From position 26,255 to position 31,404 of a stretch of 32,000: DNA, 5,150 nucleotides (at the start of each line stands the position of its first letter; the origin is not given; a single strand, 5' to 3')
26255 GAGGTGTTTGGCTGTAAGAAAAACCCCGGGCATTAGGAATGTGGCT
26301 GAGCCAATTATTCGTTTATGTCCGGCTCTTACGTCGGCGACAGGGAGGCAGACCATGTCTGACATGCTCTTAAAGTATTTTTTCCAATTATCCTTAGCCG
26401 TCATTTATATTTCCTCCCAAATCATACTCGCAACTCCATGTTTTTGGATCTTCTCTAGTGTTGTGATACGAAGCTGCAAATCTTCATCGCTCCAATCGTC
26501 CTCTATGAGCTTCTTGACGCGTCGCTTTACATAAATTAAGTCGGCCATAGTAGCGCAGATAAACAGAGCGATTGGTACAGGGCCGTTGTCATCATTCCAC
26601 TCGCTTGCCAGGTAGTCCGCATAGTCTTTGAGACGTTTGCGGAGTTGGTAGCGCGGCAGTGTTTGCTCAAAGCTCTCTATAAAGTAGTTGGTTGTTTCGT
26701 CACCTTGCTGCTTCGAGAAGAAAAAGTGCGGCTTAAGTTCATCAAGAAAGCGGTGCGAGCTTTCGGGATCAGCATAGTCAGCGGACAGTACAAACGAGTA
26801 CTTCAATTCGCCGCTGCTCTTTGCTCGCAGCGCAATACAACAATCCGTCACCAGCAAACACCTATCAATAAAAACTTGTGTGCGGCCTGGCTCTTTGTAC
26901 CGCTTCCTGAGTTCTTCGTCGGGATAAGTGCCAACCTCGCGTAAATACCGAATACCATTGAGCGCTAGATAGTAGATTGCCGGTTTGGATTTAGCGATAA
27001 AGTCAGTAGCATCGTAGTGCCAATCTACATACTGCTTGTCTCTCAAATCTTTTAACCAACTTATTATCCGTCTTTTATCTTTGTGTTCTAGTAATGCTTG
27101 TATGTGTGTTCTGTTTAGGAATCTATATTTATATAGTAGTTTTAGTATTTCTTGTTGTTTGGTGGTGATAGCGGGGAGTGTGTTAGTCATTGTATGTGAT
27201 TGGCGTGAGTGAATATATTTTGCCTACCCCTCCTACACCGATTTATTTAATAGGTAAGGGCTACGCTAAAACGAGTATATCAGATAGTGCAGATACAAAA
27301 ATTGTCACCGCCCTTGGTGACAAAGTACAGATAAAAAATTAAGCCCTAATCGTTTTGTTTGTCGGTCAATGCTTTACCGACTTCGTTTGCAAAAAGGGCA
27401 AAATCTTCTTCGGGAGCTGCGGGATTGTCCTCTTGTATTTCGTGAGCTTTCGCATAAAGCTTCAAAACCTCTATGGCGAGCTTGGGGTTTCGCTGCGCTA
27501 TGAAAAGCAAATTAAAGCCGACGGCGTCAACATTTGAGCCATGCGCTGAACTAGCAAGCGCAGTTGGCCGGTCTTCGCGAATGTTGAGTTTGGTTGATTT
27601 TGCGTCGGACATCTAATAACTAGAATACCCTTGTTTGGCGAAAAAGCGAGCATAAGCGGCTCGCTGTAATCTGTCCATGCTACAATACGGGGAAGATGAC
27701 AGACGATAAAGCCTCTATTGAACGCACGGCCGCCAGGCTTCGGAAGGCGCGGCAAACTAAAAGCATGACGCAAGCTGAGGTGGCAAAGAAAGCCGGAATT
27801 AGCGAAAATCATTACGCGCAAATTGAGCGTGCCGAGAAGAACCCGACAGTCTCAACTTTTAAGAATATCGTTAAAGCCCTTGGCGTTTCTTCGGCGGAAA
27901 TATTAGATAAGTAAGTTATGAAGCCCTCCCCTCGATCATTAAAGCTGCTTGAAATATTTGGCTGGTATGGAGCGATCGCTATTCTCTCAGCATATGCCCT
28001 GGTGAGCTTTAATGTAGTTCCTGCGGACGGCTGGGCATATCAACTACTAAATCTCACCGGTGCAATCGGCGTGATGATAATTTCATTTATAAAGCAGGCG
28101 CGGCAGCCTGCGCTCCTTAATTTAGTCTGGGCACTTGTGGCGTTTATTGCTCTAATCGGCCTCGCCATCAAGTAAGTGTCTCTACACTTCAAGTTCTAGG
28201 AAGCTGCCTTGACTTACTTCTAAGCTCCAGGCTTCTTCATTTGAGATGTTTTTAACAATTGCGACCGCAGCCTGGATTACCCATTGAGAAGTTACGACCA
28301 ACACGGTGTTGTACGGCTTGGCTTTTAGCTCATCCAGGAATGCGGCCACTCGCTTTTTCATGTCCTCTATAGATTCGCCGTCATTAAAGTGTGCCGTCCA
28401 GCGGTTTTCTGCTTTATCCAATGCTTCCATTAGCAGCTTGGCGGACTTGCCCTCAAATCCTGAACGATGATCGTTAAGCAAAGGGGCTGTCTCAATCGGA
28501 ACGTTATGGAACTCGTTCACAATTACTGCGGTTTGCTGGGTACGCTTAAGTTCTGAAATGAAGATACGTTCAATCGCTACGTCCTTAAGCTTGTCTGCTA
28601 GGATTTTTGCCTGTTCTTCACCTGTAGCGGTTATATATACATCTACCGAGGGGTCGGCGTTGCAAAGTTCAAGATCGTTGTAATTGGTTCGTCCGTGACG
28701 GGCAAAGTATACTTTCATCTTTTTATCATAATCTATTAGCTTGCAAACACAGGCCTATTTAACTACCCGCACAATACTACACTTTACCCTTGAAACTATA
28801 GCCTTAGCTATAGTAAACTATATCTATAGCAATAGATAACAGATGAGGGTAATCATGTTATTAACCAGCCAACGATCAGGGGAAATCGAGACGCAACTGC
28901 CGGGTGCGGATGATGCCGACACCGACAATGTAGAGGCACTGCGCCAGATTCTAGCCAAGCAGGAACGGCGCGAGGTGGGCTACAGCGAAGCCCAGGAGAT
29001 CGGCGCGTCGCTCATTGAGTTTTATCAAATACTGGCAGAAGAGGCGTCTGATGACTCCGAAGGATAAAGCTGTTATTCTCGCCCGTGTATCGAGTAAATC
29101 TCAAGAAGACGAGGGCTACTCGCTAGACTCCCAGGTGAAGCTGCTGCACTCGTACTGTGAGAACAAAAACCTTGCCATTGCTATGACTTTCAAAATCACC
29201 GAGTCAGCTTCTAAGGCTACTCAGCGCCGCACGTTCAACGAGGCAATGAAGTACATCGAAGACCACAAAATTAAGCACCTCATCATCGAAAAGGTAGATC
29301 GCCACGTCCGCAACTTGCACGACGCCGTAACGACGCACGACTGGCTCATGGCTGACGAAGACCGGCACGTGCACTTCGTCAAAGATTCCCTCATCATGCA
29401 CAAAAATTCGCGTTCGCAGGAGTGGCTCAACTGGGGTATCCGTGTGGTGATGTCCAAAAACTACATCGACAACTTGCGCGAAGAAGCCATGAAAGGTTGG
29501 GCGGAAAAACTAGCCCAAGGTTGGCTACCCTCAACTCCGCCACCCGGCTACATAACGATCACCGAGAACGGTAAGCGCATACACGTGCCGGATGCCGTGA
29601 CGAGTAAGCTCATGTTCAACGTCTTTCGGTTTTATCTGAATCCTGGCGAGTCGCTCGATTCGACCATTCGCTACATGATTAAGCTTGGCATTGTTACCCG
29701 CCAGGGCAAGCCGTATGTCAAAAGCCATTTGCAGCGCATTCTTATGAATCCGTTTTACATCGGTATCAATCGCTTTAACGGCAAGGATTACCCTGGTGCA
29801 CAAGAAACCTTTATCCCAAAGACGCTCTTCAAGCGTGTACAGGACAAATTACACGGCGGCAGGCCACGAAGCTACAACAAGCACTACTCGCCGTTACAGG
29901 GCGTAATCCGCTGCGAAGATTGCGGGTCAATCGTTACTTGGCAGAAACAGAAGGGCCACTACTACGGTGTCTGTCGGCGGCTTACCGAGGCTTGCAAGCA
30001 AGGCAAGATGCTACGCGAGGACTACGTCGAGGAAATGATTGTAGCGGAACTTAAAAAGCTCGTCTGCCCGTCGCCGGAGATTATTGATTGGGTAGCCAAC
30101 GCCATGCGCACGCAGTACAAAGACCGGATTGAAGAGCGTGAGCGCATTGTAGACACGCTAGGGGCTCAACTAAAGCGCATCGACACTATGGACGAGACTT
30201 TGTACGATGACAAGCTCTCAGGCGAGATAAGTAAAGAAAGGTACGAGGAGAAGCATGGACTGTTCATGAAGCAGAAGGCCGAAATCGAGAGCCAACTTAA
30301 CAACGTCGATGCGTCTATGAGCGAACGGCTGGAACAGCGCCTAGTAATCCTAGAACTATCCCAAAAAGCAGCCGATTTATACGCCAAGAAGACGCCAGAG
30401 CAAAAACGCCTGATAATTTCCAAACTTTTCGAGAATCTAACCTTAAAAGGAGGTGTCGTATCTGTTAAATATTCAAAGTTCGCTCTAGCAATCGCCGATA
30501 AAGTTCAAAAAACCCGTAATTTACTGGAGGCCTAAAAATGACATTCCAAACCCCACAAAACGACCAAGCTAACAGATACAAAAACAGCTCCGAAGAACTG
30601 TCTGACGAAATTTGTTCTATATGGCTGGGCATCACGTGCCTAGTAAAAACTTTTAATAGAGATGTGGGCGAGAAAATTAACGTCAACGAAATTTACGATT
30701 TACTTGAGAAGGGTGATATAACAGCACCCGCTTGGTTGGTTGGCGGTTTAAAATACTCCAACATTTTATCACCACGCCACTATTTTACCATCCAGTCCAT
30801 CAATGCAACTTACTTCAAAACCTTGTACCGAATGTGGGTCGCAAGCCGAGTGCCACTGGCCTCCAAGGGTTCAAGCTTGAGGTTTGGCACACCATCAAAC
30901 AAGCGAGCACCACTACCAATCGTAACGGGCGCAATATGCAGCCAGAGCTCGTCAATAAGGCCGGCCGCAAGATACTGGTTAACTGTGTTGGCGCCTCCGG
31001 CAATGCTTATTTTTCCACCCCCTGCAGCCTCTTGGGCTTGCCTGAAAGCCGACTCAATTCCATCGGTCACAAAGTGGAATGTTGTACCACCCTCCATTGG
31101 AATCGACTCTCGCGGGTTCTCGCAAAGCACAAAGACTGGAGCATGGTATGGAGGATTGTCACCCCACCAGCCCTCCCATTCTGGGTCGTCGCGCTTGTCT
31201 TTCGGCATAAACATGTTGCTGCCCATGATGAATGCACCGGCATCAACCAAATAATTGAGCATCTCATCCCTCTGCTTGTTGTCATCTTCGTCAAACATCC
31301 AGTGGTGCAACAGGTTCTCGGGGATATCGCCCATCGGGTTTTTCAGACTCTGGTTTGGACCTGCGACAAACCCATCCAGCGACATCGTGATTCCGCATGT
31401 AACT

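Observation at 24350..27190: Zero-gap operon: Replic_Relax wHTH protein - cytoplasmic trypsin-like protease - 377-aa unknown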

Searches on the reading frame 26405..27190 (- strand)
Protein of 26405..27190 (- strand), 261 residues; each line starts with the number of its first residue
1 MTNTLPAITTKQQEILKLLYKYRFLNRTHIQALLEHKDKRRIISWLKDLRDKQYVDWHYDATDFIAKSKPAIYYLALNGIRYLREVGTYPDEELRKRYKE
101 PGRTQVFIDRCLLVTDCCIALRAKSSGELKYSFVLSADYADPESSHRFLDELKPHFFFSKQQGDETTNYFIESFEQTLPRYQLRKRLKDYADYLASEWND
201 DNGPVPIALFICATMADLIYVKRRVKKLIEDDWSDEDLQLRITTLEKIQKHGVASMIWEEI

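Call 3: search_protein_families(library=pfam, proteins=[window:26405-27190:-], max_evalue=1)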
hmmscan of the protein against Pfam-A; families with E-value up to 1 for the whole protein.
window:26405-27190:- (261 aa): 2 families
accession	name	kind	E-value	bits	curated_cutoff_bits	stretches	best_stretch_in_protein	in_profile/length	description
PF13814.12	Replic_Relax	-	3.2e-10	40.9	25.3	1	16-201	1-183/191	Replication-relaxation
PF18954.5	DUF5697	-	0.037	14.6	27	1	13-55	1-44/161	Family of unknown function (DUF5697)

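Call 4: search_protein_families(library=padloc, proteins=[window:26405-27190:-], max_evalue=1)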
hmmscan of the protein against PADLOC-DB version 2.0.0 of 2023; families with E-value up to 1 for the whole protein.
window:26405-27190:- (261 aa): 0 families

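Call 35: search_protein_families(library=ncbifam, proteins=[window:26405-27190:-], max_evalue=0.1)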
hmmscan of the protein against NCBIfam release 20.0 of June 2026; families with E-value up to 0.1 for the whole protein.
window:26405-27190:- (261 aa): 0 families

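Call 36: search_protein_families(library=phrogs, proteins=[window:26405-27190:-], max_evalue=0.1)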
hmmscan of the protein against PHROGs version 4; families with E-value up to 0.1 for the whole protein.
window:26405-27190:- (261 aa): 3 families
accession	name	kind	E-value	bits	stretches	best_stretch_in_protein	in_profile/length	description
phrog_2190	-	DNA, RNA and nucleotide metabolism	5e-07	30.8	1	10-83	3-67/197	replication initiation protein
phrog_9381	-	DNA, RNA and nucleotide metabolism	1.5e-06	28.8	1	7-211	28-243/288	replication initiation by nicking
phrog_17844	-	unknown function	0.061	14.6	0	51-89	115-151/201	-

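Call 49: find_related_loci(query=window:26405-27190:-, collection=viral_contigs, flank=10000)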
Query window:26405-27190:- (261 aa) in viral_contigs; peptide patterns used: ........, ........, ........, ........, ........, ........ (x = any residue, [..] = any of these).
11 stretches matched a pattern, but none encodes a relative of the query by tblastn (E <= 1e-3).

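Call 61: search_dna_similar(query=window:26405-27190:-, collection=plasmids, mode=protein, max_evalue=0.01, max_rows=25)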
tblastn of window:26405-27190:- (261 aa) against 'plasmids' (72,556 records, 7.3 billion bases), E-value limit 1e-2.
No match.

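Call 62: search_dna_similar(query=window:26405-27190:-, collection=phages, mode=protein, max_evalue=0.01, max_rows=25)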
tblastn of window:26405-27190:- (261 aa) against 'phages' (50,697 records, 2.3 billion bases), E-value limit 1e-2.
No match.

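Call 63: search_solved_structures(query=window:26405-27190:-, max_evalue=1, show_alignments=2)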
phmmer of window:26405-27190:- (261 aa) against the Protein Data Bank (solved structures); distinct sequences matched with E-value up to 1: 0.

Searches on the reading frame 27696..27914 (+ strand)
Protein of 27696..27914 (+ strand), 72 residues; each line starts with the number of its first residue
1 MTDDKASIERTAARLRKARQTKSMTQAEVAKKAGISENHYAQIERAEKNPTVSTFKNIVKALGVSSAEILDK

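Call 6: search_protein_families(library=pfam, proteins=[window:27696-27914:+], max_evalue=0.01)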
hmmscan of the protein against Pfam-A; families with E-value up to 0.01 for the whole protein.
window:27696-27914:+ (72 aa): 7 families
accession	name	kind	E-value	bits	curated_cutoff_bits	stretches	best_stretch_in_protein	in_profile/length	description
PF01381.28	HTH_3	-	1.2e-15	57.7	23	1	15-69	1-55/55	Helix-turn-helix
PF13560.12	HTH_31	-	1.5e-11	44.8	27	1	12-68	3-60/64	Helix-turn-helix domain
PF12844.13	HTH_19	-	1.2e-09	38.4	30.2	1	13-70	2-59/64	Helix-turn-helix domain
PF13443.12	HTH_26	-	1e-06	29.3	22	1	14-71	1-59/63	Cro/C1-type HTH DNA-binding domain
PF13413.12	HTH_25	-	0.00044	20.5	24.6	1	14-46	1-33/62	Helix-turn-helix domain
PF04545.22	Sigma70_r4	-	0.0021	18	24.1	1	16-45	16-42/50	Sigma-70, region 4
PF00440.29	TetR_N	-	0.0038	17.4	24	0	11-37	4-30/47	Bacterial regulatory proteins, tetR family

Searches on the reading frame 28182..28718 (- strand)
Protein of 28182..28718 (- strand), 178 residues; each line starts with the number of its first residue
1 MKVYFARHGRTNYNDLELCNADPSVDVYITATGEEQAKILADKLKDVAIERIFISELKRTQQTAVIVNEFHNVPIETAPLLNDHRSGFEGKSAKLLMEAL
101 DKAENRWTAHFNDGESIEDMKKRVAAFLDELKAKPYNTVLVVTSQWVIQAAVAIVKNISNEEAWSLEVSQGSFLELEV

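Call 6: search_protein_families(library=pfam, proteins=[window:28182-28718:-], max_evalue=0.01)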
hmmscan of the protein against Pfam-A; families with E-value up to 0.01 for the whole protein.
window:28182-28718:- (178 aa): 1 family
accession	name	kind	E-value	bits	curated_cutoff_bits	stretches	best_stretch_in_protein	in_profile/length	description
PF00300.27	His_Phos_1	-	2.4e-34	119.2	21.7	1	3-177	1-180/194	Histidine phosphatase superfamily (branch 1)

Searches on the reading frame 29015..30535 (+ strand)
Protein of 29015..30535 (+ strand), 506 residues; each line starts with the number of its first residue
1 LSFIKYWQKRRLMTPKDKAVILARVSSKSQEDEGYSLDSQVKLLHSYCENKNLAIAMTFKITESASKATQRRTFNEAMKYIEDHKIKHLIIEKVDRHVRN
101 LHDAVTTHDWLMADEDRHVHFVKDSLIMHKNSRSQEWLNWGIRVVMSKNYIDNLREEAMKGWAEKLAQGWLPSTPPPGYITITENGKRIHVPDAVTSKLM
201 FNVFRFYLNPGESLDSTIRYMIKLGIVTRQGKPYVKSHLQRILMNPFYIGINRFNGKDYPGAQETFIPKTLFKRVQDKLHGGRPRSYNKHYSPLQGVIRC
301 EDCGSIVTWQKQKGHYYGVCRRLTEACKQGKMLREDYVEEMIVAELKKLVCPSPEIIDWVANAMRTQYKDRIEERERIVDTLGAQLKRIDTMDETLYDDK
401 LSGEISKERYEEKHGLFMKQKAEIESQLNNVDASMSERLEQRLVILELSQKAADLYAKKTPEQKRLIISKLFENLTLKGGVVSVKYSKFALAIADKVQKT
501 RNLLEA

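Call 6: search_protein_families(library=pfam, proteins=[window:29015-30535:+], max_evalue=0.01)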
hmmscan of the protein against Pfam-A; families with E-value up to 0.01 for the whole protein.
window:29015-30535:+ (506 aa): 3 families
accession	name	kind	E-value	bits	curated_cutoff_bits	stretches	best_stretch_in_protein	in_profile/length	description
PF00239.26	Resolvase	-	1.4e-16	61.4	23.3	1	19-169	1-143/145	Resolvase, N terminal domain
PF07508.19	Recombinase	-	1.3e-13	51.5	21.1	1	196-279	3-99/102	Recombinase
PF13408.12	Zn_ribbon_recom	-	1.1e-07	32.5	25.3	1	293-347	1-58/58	Recombinase zinc beta ribbon domain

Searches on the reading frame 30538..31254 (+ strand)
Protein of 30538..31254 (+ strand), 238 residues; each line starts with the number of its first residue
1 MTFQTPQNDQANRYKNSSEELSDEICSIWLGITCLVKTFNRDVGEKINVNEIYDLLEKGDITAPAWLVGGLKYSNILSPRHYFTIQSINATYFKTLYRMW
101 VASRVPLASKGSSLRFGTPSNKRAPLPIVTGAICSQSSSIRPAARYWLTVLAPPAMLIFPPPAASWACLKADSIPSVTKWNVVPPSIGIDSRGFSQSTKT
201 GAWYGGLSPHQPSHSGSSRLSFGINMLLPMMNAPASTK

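Call 6: search_protein_families(library=pfam, proteins=[window:30538-31254:+], max_evalue=0.01)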
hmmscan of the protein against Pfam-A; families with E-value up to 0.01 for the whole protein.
window:30538-31254:+ (238 aa): 0 families

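Call 35: search_protein_families(library=ncbifam, proteins=[window:30538-31254:+], max_evalue=0.1)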
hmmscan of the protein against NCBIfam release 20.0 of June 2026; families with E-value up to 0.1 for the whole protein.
window:30538-31254:+ (238 aa): 0 families

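Call 36: search_protein_families(library=phrogs, proteins=[window:30538-31254:+], max_evalue=0.1)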
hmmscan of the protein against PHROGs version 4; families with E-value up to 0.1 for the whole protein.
window:30538-31254:+ (238 aa): 1 family
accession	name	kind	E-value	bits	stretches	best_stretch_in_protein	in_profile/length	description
phrog_35408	-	unknown function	0.04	14.8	1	24-79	118-170/228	-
